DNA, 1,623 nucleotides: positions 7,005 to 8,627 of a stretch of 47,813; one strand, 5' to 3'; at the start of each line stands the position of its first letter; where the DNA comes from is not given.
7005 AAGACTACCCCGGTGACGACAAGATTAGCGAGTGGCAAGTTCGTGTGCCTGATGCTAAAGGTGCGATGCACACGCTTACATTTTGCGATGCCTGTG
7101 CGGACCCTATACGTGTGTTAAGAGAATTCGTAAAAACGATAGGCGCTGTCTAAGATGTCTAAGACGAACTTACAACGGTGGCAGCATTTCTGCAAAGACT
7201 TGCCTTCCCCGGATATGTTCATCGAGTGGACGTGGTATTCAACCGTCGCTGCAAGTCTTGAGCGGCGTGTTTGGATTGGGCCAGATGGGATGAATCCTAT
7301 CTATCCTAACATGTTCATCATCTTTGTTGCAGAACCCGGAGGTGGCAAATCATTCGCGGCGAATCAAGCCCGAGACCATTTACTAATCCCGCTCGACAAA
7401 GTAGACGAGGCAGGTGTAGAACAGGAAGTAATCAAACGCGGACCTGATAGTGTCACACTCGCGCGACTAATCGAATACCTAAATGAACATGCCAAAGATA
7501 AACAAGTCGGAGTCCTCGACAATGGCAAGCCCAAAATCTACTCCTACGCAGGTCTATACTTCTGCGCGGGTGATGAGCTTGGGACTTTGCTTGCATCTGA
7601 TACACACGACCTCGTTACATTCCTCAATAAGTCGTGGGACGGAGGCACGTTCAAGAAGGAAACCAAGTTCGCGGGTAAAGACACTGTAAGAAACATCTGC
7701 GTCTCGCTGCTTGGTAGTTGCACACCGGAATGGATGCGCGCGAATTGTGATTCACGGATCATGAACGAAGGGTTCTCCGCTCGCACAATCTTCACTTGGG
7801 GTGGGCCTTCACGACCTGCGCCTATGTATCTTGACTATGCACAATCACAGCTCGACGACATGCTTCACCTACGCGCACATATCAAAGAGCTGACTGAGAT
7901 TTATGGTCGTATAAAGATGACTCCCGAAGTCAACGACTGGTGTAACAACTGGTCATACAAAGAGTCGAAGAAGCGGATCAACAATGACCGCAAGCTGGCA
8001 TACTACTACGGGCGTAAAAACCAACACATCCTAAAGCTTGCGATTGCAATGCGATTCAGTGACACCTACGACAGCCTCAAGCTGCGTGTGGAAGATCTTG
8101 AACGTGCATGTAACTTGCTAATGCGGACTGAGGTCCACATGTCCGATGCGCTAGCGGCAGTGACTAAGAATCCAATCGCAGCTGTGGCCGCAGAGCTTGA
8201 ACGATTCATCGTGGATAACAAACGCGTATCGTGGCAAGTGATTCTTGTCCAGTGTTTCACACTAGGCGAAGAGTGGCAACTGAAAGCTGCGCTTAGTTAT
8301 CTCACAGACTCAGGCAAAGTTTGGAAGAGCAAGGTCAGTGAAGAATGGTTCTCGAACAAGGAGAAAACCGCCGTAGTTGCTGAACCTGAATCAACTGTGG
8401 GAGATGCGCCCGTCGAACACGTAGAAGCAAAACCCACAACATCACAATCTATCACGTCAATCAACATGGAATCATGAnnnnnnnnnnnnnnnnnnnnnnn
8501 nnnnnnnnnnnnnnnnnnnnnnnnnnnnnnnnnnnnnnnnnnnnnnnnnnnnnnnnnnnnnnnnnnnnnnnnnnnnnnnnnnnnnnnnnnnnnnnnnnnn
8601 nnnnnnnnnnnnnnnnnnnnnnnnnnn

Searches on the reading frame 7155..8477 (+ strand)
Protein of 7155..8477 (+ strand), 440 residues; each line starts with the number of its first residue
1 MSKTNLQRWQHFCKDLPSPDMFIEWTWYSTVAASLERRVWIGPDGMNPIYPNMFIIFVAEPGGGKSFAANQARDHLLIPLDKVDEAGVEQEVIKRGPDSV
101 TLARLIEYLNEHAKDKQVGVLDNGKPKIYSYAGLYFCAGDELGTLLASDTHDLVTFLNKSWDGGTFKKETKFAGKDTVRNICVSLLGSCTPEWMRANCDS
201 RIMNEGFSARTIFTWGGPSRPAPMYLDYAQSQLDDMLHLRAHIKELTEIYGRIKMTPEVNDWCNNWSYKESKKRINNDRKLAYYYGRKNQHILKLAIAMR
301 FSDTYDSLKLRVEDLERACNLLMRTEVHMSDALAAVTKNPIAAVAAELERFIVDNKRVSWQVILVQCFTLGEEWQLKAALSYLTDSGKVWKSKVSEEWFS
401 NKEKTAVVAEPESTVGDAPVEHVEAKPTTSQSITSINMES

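Call 10: search_protein_families(library=phrogs, proteins=[window:7155-8477:+], max_evalue=0.001)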
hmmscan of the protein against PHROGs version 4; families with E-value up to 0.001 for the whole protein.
window:7155-8477:+ (440 aa): 2 families
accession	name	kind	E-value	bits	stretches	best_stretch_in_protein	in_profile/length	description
phrog_14296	-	DNA, RNA and nucleotide metabolism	7.7e-30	105.2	1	6-389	5-375/417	DNA primase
phrog_3022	-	DNA, RNA and nucleotide metabolism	3.7e-06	26.6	1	171-329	518-682/788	DNA primase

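Call 11: search_protein_families(library=pfam, proteins=[window:7155-8477:+], max_evalue=0.001)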
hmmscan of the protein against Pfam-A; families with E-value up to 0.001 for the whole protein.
window:7155-8477:+ (440 aa): 1 family
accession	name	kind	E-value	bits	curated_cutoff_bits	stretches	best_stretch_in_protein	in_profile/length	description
PF13148.11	DUF3987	-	5.1e-14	52.7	27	1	138-330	149-359/364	Protein of unknown function (DUF3987)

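Call 67: find_homologous_proteins(query=window:7155-8477:+, max_evalue=1e-10)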
Query window:7155-8477:+ (440 aa): 5 proteins with E <= 1e-10 among 8000 candidates.
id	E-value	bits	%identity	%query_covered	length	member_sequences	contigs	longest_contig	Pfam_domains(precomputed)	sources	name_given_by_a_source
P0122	1.3e-291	985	95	100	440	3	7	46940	PF13148.12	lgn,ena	-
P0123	9.2e-87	310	40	90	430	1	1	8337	PF13148.12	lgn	-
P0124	5.6e-67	245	37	82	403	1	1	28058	PF13148.12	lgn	-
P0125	2.1e-20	91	26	79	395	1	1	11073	PF13148.12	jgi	jgi:hypothetical protein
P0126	1.0e-18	86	27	70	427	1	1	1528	PF13148.12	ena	-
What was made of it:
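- On Iteron-type replication origin: The DUF3987 primase-helicase is 95% identical in the TARA phage, whose repeats differ (call 67).
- Closest known: Iteron arrays of phage and plasmid origins. Different: The candidate helicase-primase does not co-vary with the repeats (call 67).
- The DUF3987 protein is 95% identical in the TARA phage although the repeat units differ (call 67).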
